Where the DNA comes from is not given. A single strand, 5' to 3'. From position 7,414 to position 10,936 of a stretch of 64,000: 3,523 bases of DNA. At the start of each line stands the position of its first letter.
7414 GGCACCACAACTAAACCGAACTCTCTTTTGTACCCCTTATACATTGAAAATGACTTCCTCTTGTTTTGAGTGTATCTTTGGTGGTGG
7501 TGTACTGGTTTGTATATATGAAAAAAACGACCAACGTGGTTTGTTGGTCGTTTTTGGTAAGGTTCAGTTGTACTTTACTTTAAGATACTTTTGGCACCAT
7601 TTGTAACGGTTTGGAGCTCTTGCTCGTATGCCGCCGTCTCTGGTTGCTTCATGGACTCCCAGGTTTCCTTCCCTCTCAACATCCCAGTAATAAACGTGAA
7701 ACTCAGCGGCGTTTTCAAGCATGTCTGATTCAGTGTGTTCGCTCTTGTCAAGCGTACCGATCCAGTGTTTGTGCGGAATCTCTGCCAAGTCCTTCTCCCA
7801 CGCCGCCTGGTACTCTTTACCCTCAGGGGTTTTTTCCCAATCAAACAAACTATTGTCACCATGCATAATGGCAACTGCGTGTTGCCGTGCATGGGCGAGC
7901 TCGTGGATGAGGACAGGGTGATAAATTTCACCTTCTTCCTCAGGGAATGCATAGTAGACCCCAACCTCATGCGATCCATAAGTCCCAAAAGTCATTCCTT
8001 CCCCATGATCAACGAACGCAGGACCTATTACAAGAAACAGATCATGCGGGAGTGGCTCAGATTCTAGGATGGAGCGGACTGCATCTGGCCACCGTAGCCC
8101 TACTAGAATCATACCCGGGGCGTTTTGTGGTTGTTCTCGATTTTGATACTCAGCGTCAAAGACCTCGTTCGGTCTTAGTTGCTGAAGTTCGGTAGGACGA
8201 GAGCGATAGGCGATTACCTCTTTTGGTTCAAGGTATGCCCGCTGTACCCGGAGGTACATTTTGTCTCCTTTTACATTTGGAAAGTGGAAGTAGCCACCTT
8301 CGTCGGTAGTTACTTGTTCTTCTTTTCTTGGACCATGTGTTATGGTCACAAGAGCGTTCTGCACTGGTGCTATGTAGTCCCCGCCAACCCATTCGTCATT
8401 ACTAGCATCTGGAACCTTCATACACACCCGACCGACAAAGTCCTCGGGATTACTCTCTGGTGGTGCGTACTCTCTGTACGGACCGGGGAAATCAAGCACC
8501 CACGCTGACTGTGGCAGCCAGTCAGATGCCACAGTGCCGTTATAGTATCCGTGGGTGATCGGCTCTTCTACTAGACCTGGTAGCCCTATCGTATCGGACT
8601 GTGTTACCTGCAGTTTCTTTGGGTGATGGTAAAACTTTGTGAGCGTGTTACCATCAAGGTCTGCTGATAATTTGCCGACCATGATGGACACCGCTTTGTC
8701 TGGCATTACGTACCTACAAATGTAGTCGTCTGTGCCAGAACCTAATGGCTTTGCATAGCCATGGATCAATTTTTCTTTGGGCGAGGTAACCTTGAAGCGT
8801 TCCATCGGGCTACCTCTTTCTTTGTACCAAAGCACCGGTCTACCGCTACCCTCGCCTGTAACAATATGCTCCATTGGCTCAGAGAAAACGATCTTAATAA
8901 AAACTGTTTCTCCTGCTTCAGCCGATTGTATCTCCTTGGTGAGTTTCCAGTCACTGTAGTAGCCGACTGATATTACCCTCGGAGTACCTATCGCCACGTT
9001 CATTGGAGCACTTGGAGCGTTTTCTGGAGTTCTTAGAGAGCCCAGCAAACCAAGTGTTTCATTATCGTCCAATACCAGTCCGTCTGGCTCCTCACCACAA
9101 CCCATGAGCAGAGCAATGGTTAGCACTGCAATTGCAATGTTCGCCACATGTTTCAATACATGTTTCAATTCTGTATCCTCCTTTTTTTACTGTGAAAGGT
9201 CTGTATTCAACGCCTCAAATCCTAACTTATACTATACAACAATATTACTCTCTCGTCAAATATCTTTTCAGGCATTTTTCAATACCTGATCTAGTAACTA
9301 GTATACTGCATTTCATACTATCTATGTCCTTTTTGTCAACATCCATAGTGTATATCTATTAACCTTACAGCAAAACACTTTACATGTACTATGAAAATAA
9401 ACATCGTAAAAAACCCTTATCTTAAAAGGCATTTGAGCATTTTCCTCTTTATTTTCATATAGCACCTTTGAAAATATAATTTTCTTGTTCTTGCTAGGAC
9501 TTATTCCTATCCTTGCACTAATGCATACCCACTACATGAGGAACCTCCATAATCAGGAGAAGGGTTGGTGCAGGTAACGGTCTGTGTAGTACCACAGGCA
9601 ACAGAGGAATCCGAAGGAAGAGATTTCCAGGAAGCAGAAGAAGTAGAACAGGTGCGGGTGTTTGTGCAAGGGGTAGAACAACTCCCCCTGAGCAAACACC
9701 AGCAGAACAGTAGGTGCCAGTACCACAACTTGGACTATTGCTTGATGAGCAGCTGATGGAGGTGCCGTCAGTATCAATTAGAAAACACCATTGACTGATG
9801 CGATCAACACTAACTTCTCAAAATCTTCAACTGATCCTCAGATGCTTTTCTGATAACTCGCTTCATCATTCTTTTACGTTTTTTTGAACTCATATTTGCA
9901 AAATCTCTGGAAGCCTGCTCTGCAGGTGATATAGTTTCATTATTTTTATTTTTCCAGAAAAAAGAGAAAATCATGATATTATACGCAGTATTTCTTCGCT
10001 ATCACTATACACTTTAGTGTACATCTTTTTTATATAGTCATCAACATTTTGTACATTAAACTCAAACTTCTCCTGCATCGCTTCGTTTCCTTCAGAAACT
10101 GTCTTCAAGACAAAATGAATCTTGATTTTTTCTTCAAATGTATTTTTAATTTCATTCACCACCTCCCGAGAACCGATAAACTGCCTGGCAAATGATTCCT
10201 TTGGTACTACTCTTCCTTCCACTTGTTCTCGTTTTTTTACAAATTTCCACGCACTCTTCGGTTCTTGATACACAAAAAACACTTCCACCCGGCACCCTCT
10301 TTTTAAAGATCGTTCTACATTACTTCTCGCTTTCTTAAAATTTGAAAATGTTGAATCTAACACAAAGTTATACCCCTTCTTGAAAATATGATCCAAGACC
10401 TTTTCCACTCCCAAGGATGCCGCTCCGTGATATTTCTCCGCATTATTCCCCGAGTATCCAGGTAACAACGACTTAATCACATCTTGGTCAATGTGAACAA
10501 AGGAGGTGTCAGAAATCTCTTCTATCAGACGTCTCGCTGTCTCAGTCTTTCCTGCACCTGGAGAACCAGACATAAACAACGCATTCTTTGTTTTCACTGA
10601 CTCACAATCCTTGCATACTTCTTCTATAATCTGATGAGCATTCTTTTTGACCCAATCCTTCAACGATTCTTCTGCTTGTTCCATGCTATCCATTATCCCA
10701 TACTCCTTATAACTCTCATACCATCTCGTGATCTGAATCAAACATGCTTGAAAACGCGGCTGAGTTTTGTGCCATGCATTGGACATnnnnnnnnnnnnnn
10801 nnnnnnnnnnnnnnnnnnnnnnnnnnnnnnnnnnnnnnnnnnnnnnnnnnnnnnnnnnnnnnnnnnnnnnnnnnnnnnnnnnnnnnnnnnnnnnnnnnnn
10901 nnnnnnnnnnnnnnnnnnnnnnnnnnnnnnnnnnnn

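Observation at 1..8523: Giant gene 1 is bracketed by about 1.2-kb inverted copies of a peptidase gene, with a third peptidase fragment at the junction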

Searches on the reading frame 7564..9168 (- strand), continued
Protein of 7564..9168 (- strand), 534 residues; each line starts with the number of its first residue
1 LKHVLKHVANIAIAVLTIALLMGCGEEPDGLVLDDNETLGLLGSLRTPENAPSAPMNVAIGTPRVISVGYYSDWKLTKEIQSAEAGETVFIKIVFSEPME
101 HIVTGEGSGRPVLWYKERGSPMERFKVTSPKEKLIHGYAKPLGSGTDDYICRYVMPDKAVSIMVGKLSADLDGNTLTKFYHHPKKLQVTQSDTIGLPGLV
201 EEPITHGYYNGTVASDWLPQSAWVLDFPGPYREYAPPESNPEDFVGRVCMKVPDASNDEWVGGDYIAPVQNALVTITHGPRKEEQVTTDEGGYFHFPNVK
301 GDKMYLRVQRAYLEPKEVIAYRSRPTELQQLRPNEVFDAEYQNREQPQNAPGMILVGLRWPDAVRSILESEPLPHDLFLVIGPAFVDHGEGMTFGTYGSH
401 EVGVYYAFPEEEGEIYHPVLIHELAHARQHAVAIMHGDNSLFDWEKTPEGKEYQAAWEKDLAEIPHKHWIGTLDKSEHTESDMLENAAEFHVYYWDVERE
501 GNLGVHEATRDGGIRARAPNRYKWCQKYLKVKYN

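Call 69: find_encoding_contigs(protein=P0004, flank=10000, max_places=2)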
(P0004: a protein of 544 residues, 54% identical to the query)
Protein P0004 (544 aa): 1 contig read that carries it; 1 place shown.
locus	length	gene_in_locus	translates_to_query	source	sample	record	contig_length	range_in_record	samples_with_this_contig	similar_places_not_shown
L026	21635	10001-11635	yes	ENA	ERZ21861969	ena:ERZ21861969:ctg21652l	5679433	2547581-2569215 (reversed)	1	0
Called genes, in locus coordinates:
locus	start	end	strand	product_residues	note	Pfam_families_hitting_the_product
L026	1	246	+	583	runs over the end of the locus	-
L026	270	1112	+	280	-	-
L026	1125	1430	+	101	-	-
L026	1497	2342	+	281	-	-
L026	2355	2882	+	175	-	-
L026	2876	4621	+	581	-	-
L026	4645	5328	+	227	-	-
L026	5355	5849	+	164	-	-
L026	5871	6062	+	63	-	-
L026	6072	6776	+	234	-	-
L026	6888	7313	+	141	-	PF00376:MerR (faint)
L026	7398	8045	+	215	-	PF13205:Big_5 (faint)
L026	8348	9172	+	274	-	PF13385:Laminin_G_3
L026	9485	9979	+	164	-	-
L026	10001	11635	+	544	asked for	-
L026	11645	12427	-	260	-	-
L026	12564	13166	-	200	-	-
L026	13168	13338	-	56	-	-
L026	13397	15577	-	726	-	PF09134:Invasin_D3 (faint), PF02369:Big_1, PF18962:Por_Secre_tail (faint), PF00058:Ldl_recept_b (faint), PF13860:FlgD_ig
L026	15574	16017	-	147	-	PF14088:DUF4268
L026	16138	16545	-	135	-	-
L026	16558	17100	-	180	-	-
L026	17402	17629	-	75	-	-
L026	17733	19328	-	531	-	PF02463:SMC_N, PF13175:AAA_15, PF13476:AAA_23, PF13514:AAA_27 (weak), PF13555:AAA_29 (weak), PF13304:AAA_21, PF13175:AAA_15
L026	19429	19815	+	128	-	PF13613:HTH_Tnp_4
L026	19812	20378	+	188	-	PF01609:DDE_Tnp_1, PF13359:DDE_Tnp_4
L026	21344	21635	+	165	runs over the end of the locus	-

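Call 70: find_encoding_contigs(protein=P0013, flank=10000, max_places=2)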
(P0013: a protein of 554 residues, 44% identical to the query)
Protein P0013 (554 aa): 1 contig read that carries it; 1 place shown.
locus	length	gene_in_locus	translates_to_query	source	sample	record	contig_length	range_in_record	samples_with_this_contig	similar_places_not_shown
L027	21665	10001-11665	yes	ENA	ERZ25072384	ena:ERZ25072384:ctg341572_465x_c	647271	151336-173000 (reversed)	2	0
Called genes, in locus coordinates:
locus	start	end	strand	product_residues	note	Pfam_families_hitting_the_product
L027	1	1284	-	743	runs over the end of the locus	PF01138:RNase_PH, PF00013:KH_1, PF00575:S1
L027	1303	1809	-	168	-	PF01936:NYN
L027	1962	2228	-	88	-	PF00312:Ribosomal_S15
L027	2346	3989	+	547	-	PF03023:MurJ, PF13440:Polysacc_synt_3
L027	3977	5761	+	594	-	PF00009:GTP_EFTU, PF03144:GTP_EFTU_D2 (weak), PF14492:EFG_III (weak), PF00679:EFG_C, PF06421:LepA_C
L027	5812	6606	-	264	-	PF03372:Exo_endo_phos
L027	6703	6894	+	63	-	-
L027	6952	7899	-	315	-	PF02899:Phage_int_SAM_1, PF00589:Phage_integrase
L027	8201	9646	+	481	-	PF04326:SLFN_AlbA_2, PF13749:HATPase_c_4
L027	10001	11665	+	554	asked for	-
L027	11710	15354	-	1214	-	-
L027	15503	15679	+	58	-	-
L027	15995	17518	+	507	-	-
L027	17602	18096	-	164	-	PF02643:DUF192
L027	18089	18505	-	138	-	PF01641:SelR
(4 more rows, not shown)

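Call 86: search_protein_families(library=pfam, proteins=[L025:8160-9350:+, L025:3860-4141:+], max_evalue=0.1)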
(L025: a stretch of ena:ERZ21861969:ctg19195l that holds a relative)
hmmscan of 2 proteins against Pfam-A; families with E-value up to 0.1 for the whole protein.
L025:8160-9350:+ (396 aa): 8 families
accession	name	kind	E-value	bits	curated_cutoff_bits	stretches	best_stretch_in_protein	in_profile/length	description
PF06114.19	Peptidase_M78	-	2.5e-14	53.6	22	1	222-326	1-89/123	IrrE N-terminal-like domain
PF01381.28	HTH_3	-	9.3e-07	29.2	23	1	30-77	7-54/55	Helix-turn-helix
PF13412.12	HTH_24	-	0.0019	18.2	21.9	1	33-54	18-39/48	Winged helix-turn-helix DNA-binding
PF13560.12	HTH_31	-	0.015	16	27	1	33-70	15-53/64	Helix-turn-helix domain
PF22057.2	BACOVA_00961-like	-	0.025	14.7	27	0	68-111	39-76/140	BACOVA_00961-like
PF12844.13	HTH_19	-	0.036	14.4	30.2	0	21-68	1-49/64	Helix-turn-helix domain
PF07998.17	Peptidase_M54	-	0.059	13.8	24.4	0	278-323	144-189/194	Peptidase family M54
PF17762.8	HTH_ParB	-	0.094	13.3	22.6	0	25-53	13-41/102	ParB HTH domain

L025:3860-4141:+ (93 aa): 1 family
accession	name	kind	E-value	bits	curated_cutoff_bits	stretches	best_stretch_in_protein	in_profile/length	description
PF18929.5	DUF5678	-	2.2e-06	27.9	23.2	1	26-72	1-47/49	Family of unknown function (DUF5678)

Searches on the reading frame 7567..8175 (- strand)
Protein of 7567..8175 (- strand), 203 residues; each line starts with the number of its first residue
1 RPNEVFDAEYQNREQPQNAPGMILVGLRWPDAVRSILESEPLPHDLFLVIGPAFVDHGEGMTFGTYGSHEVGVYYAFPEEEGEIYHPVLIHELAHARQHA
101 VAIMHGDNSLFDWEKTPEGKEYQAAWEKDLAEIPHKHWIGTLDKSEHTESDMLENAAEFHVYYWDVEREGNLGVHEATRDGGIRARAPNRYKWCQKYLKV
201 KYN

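Call 64: predict_structure(alignment_id=A2)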
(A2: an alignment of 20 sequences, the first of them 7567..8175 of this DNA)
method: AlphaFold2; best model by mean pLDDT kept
length: 203 residues; sequences in the alignment: 20
mean_pLDDT: 77.9   pTM: 0.78
mean pLDDT of the five models: 77.9, 76.3, 68.4, 61.7, 61.4
residues with pLDDT >= 90: 65; 70-90: 81; 50-70: 33; < 50: 24
segments of 3 or more residues with pLDDT < 50: 1-6, 8-11, 13-15, 146-149
pLDDT, mean of each block of 10 residues (from residue 1): 46 49 61 84 82 62 81 75 78 93 89 94 95 90 61 90 81 76 92 89 44
secondary structure, 60 per line:
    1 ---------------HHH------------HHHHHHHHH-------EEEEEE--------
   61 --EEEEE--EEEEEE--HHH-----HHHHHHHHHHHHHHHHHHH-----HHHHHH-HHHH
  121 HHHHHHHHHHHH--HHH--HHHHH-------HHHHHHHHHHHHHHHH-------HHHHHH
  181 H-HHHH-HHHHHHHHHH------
elements in order: H31-39 E47-52 E63-67 E70-75 H86-104 H110-115 H117-132 H140-144 H152-167 H175-181 H183-186 H188-197

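Call 68: fold_search(model_id=the predicted structure, library=pdb)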
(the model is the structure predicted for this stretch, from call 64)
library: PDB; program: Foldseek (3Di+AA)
matches with E <= 10: 146; with E <= 0.001: 0
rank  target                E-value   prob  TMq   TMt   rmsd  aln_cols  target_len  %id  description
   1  7xyo_B                1.4e-01  0.20  0.25  0.13  13.9       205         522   14  Crystal Structure of a M61 aminopeptidase family member from Myxococcus fulvus (released 2023-06-07)
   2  7zoc                  2.0e-01  0.28  0.30  0.20  10.9       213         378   14  Crystal structure of the peptidase domain of collagenase H from Clostridium histolyticum in complex with N-aryl-2-alkylm (released 2023-05-10)
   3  1pwv_A                3.3e-01  0.23  0.28  0.10  10.4       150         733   11  Crystal structure of Anthrax Lethal Factor wild-type protein complexed with an optimised peptide substrate. (released 2004-02-03)
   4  4ar9_A                3.3e-01  0.16  0.28  0.18  11.6       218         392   14  Crystal structure of the peptidase domain of collagenase T from Clostridium tetani at 1.69 angstrom resolution. (released 2013-06-05)
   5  1zxv_A                3.5e-01  0.60  0.38  0.13   5.9       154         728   10  X-Ray Crystal Structure of the Anthrax Lethal Factor Bound to a Small Molecule Inhibitor, BI-MFM3, 3-{5-[5-(4-Chloro-p (released 2005-07-05)
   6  5d1t                  3.7e-01  0.77  0.40  0.19   5.9       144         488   11  Anthrax toxin lethal factor with hydroxamic acid inhibitor (released 2015-11-11)
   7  7z5u                  3.7e-01  0.28  0.34  0.22  11.2       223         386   14  Crystal structure of the peptidase domain of collagenase G from Clostridium histolyticum in complex with a hydroxamate-b (released 2022-11-09)
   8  4ar1                  3.7e-01  0.18  0.29  0.19  11.3       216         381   16  Crystal Structure of the Peptidase Domain of Collagenase H from Clostridium histolyticum at 2.01 Angstrom resolution. (released 2013-06-05)
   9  1pwq_A                4.0e-01  0.63  0.39  0.13   5.7       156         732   11  Crystal structure of Anthrax Lethal Factor complexed with Thioacetyl-Tyr-Pro-Met-Amide, a metal-chelating peptidyl sma (released 2004-01-13)
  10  4l7a_B                4.0e-01  0.20  0.31  0.25   9.5       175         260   14  Crystal structure of a putative zinc-binding metallo-peptidase (BACCAC_01431) from Bacteroides caccae ATCC 43185 at 2. (released 2013-07-03)
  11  4pkr                  4.7e-01  0.72  0.40  0.18   5.9       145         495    9  Anthrax toxin lethal factor with bound small molecule inhibitor 10 (released 2014-11-12)
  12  1pwu_B                4.7e-01  0.28  0.36  0.13  10.1       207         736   12  Crystal Structure of Anthrax Lethal Factor complexed with (3-(N-hydroxycarboxamido)-2-isobutylpropanoyl-Trp-methylamid (released 2004-02-03)
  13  4pkt                  5.6e-01  0.80  0.41  0.18   5.3       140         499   11  Anthrax toxin lethal factor with bound small molecule inhibitor 13 (released 2014-11-12)
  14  9cme                  5.9e-01  0.14  0.28  0.12  12.3       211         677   14  Room Temperature Crystal Structure of Collagenase ColH from Hathewaya histolytica at 2.7 Angstrom resolution (released 2026-01-14)
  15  1pwp_B                6.7e-01  0.44  0.37  0.12   6.6       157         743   13  Crystal Structure of the Anthrax Lethal Factor complexed with Small Molecule Inhibitor NSC 12155 (released 2004-01-13)
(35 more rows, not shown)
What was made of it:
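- On HExxH zincin metallopeptidase: The best Foldseek hits are zincins, but all have E>0.1 (calls 64, 68).
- Closest known: Zincin. Same: The top structural neighbours of the catalytic-domain model are zincins: M61, M9 collagenases, anthrax lethal factor (call 68).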

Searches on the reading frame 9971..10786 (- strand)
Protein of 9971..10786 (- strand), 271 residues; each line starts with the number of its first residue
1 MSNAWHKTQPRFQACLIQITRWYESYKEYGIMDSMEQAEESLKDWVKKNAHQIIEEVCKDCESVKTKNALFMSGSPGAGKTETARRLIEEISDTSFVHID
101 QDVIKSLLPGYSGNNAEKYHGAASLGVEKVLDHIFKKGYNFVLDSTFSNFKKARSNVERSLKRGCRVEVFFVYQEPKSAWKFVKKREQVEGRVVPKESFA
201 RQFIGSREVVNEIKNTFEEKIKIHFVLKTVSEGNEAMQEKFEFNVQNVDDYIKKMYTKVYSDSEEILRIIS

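Call 7: search_protein_families(library=pfam, proteins=[window:9971-10786:-], max_evalue=0.01)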
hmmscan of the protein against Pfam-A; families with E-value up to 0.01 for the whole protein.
window:9971-10786:- (271 aa): 5 families
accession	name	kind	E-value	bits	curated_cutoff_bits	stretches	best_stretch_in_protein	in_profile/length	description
PF06414.18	Zeta_toxin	-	6.7e-40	137.1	22.3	1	59-218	9-178/199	Zeta toxin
PF13671.12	AAA_33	-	8e-10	39.6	27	1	71-202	3-136/143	AAA domain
PF20720.3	nSTAND3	-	0.00016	21.8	27.2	1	62-99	12-51/155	Novel STAND NTPase 3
PF13238.12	AAA_18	-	0.002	19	29.4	0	72-154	3-88/128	AAA domain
PF13401.12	AAA_22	-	0.0046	17.7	27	0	66-100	4-40/130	AAA domain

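Call 54: search_protein_families(library=ncbifam, proteins=[window:9971-10786:-], max_evalue=0.01)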
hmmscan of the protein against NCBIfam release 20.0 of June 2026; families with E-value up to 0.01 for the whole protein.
window:9971-10786:- (271 aa): 6 families
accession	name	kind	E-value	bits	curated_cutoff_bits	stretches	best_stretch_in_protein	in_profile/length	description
NF041574.1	antitoxPezT_Strep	equivalog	0.00017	20.9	470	1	46-177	11-148/251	type II toxin-antitoxin system toxin PezT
NF003229.0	PRK04195.1-5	equivalog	0.00078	18.3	280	0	30-91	15-68/413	replication factor C large subunit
TIGR00390.1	hslU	equivalog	0.0018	17.3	362.45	1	62-102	43-81/441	ATP-dependent protease ATPase subunit HslU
NF005115.0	PRK06547.1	equivalog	0.0034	16.8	173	1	67-115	15-58/172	hypothetical protein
NF042959.1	IteA_antiphage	equivalog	0.0067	15.6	510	0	62-108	120-166/367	anti-phage ATPase IteA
TIGR01447.1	recD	equivalog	0.0084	14.7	310.15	0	59-94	155-190/597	exodeoxyribonuclease V subunit alpha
